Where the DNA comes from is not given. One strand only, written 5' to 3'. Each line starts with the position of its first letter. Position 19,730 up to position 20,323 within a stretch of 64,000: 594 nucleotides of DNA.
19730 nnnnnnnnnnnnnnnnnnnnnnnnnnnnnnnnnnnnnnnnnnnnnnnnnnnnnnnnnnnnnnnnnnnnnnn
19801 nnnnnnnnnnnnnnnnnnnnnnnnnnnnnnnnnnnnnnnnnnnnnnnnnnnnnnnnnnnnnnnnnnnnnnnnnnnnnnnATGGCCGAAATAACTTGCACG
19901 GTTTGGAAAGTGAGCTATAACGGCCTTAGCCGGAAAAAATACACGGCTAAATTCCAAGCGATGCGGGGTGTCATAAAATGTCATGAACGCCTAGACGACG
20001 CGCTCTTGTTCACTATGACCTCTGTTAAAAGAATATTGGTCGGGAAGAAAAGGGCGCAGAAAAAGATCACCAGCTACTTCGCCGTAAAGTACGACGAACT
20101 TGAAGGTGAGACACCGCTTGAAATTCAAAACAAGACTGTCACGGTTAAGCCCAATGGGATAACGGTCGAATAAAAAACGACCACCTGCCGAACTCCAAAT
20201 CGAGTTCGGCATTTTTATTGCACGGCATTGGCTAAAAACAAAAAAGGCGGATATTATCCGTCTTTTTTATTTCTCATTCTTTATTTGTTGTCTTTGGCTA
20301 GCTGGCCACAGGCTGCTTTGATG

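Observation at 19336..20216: Self-contained orphan two-gene cassette (156 aa + basic 97 aa) inserted among minus-strand housekeeping genes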

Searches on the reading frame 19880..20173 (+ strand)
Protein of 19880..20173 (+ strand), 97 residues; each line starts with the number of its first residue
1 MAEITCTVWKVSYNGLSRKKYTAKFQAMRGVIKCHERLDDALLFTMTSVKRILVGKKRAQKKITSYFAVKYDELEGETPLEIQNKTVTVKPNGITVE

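Call 7: search_protein_families(library=pfam, proteins=[window:19880-20173:+], max_evalue=0.1)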
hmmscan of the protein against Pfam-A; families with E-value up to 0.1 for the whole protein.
window:19880-20173:+ (97 aa): 0 families

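Call 8: search_protein_families(library=ncbifam, proteins=[window:19880-20173:+], max_evalue=0.1)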
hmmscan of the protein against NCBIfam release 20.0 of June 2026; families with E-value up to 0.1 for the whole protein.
window:19880-20173:+ (97 aa): 0 families

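Call 9: search_protein_families(library=phrogs, proteins=[window:19880-20173:+], max_evalue=1)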
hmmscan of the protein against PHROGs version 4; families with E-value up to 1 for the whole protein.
window:19880-20173:+ (97 aa): 0 families

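Call 10: search_protein_families(library=padloc, proteins=[window:19880-20173:+], max_evalue=1)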
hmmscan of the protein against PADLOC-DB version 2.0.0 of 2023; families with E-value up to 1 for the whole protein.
window:19880-20173:+ (97 aa): 0 families

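Call 12: find_homologous_proteins(query=window:19880-20170:+, max_evalue=0.01)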
Query window:19880-20170:+ (97 aa): 1 proteins with E <= 0.01 among 4 candidates.
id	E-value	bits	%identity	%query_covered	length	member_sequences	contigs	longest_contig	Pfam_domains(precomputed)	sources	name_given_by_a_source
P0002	6.7e-57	207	100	100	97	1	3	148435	-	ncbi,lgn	-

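Call 20: search_solved_structures(query=window:19880-20170:+, max_evalue=10)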
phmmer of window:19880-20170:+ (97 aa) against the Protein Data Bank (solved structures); distinct sequences matched with E-value up to 10: 4.
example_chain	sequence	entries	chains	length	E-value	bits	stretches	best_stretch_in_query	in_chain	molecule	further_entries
7bhb_A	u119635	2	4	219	0.056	17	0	36-79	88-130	Iron-sulfur cluster repair protein YtfE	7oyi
7bha_A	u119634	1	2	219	0.056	17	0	36-79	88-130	Iron-sulfur cluster repair protein YtfE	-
5fnn_A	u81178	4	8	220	0.057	17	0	36-79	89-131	IRON-SULFUR CLUSTER REPAIR PROTEIN YTFE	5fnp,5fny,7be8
7bhc_A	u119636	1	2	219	0.54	13.9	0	5-17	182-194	Iron-sulfur cluster repair protein YtfE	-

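Call 22: search_dna_similar(query=window:19880-20170:+, collection=phages, mode=protein, max_evalue=1)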
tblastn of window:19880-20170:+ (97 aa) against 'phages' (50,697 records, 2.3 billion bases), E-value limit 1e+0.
Records with a match: 48; places in all: 48; records where one place covers at least 80% of the query: 0.
Best place of each record, by identity: 60-80% 48.
By first word of the organism name: Synechococcus 48.
By host as written in the record: - 48.
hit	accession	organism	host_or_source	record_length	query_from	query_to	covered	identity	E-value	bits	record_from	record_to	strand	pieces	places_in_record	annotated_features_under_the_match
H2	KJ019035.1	Synechococcus phage ACG-2014d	-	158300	63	84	23%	63.6%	4e-1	34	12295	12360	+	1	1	hypothetical protein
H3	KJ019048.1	Synechococcus phage ACG-2014d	-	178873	63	84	23%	63.6%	4e-1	34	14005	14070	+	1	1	hypothetical protein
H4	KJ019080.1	Synechococcus phage ACG-2014d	-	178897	63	84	23%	63.6%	4e-1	34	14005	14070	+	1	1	hypothetical protein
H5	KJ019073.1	Synechococcus phage ACG-2014d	-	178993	63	84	23%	63.6%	4e-1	34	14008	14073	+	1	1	hypothetical protein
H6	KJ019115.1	Synechococcus phage ACG-2014d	-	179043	63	84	23%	63.6%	4e-1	34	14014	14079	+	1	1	hypothetical protein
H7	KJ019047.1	Synechococcus phage ACG-2014d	-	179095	63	84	23%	63.6%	4e-1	34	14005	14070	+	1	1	hypothetical protein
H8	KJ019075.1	Synechococcus phage ACG-2014d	-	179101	63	84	23%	63.6%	4e-1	34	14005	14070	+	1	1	hypothetical protein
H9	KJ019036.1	Synechococcus phage ACG-2014d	-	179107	63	84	23%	63.6%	4e-1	34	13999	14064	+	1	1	hypothetical protein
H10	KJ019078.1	Synechococcus phage ACG-2014d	-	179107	63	84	23%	63.6%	4e-1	34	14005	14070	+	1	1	hypothetical protein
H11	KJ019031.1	Synechococcus phage ACG-2014d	-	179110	63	84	23%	63.6%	4e-1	34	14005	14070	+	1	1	hypothetical protein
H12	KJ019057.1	Synechococcus phage ACG-2014d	-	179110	63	84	23%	63.6%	4e-1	34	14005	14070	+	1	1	hypothetical protein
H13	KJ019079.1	Synechococcus phage ACG-2014d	-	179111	63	84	23%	63.6%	4e-1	34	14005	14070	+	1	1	hypothetical protein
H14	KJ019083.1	Synechococcus phage ACG-2014d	-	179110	63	84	23%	63.6%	4e-1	34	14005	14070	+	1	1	hypothetical protein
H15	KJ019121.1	Synechococcus phage ACG-2014d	-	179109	63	84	23%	63.6%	4e-1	34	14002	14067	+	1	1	hypothetical protein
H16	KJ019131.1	Synechococcus phage ACG-2014d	-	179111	63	84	23%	63.6%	4e-1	34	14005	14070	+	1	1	hypothetical protein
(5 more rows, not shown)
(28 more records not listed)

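Call 51: search_solved_structures(query=A3, max_evalue=10)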
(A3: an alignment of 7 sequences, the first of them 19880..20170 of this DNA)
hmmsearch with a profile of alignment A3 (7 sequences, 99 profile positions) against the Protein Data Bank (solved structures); distinct sequences matched with E-value up to 10: 0.

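Call 59: predict_structure(alignment_id=A5)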
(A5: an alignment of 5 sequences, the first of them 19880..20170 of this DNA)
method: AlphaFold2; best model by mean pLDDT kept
length: 97 residues; sequences in the alignment: 5
mean_pLDDT: 57.5   pTM: 0.46
mean pLDDT of the five models: 57.5, 56.1, 51.3, 49.2, 43.8
residues with pLDDT >= 90: 0; 70-90: 17; 50-70: 51; < 50: 29
segments of 3 or more residues with pLDDT < 50: 1-5, 75-77, 83-85, 87-97
pLDDT, mean of each block of 10 residues (from residue 1): 46 60 56 64 66 75 68 52 45 37
secondary structure, 60 per line:
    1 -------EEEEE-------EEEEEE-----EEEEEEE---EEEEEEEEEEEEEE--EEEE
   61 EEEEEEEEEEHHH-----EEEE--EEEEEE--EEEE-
elements in order: E8-12 E20-25 E31-37 E41-54 E57-70 E79-82 E85-90 E93-96
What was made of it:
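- B models poorly on its own, as partner-dependent antitoxins often do (call 59).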

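Call 65: fold_search(model_id=the predicted structure, library=pdb)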
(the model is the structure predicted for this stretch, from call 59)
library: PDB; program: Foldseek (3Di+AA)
matches with E <= 10: 530; with E <= 0.001: 0
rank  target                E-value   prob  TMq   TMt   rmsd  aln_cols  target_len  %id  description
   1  8j4u_Q                7.6e-01  0.06  0.19  0.07  12.2       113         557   10  Structure of HerA-Sir2 complex from Escherichia coli Nezha system (released 2024-01-03)
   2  2qi2                  8.9e-01  0.05  0.18  0.09  12.6       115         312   13  Crystal structure of the Thermoplasma acidophilum Pelota protein (released 2007-10-09)
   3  4hsi_D                1.0e+00  0.05  0.19  0.06  12.8       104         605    9  Glycoprotein B from Herpes simplex virus type 1, A504P/R505G/Q507G/N511G mutant, low-pH (released 2013-03-27)
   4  9x29_B                1.1e+00  0.10  0.28  0.04  11.7        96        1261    9  Cryo-EM structure of PsoA in cofactor bound state (PsoA-PKS-I) (released 2026-04-08)
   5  9lvk_B                1.1e+00  0.06  0.21  0.05  10.8       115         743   10  Cryo-EM structure of CASTOR1 bound human GATOR2 complex (released 2025-08-13)
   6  1smo_A                1.3e+00  0.06  0.19  0.17  15.1       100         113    8  Crystal Structure of Human Triggering Receptor Expressed on Myeloid Cells 1 (TREM-1) at 1.47 . (released 2004-09-21)
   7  8adl_S                1.4e+00  0.23  0.31  0.11   7.2        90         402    7  Cryo-EM structure of the SEA complex (released 2022-11-02)
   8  2gtl_N                1.4e+00  0.20  0.32  0.16  11.3        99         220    4  Lumbricus Erythrocruorin at 3.5A resolution (released 2006-07-18)
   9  4pjb_E                1.4e+00  0.08  0.22  0.13  16.3        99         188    8  Structure of human MR1-5-OP-RU in complex with human MAIT B-F3-C1 TCR (released 2014-07-02)
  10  8ir3_T                1.4e+00  0.04  0.16  0.09  16.7        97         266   11  human nuclear pre-60S ribosomal particle - State B' (released 2023-08-09)
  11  3klw_A                1.5e+00  0.13  0.32  0.32  10.6       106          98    9  Crystal structure of primosomal replication protein n from Bordetella pertussis. northeast structural genomics consort (released 2009-11-24)
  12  8r86_A                1.6e+00  0.18  0.35  0.22   6.0        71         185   13  Xylanase from Bacillus circulans mutant E78Q/W71A (released 2024-08-21)
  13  7pwg_T                1.6e+00  0.11  0.22  0.15   9.1        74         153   16  Cryo-EM structure of large subunit of Giardia lamblia ribosome at 2.7 A resolution (released 2022-04-20)
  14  8i9p_LT               1.6e+00  0.07  0.19  0.16   9.1        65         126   20  Cryo-EM structure of a Chaetomium thermophilum pre-60S ribosomal subunit - State Mak16 (released 2023-05-17)
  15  3pqy_I                1.6e+00  0.07  0.22  0.12  15.5       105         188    8  Crystal Structure of 6218 TCR in complex with the H2Db-PA224 (released 2011-05-18)
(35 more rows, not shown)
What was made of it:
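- PriB and SSB are among B's weak hits (call 65).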

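Call 92: search_dna_similar(query=window:19880-20170:+, collection=plasmids, mode=protein, max_evalue=1, max_rows=5)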
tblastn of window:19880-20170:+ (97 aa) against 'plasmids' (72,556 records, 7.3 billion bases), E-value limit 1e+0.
No match.

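Call 93: find_related_loci(query=A5, collection=viral_contigs, flank=5000)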
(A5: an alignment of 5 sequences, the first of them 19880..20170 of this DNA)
Query A5 (97 aa) in viral_contigs; peptide patterns used: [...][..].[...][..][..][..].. (x = any residue, [..] = any of these).
7 stretches matched a pattern, but none encodes a relative of the query by tblastn (E <= 1e-3).
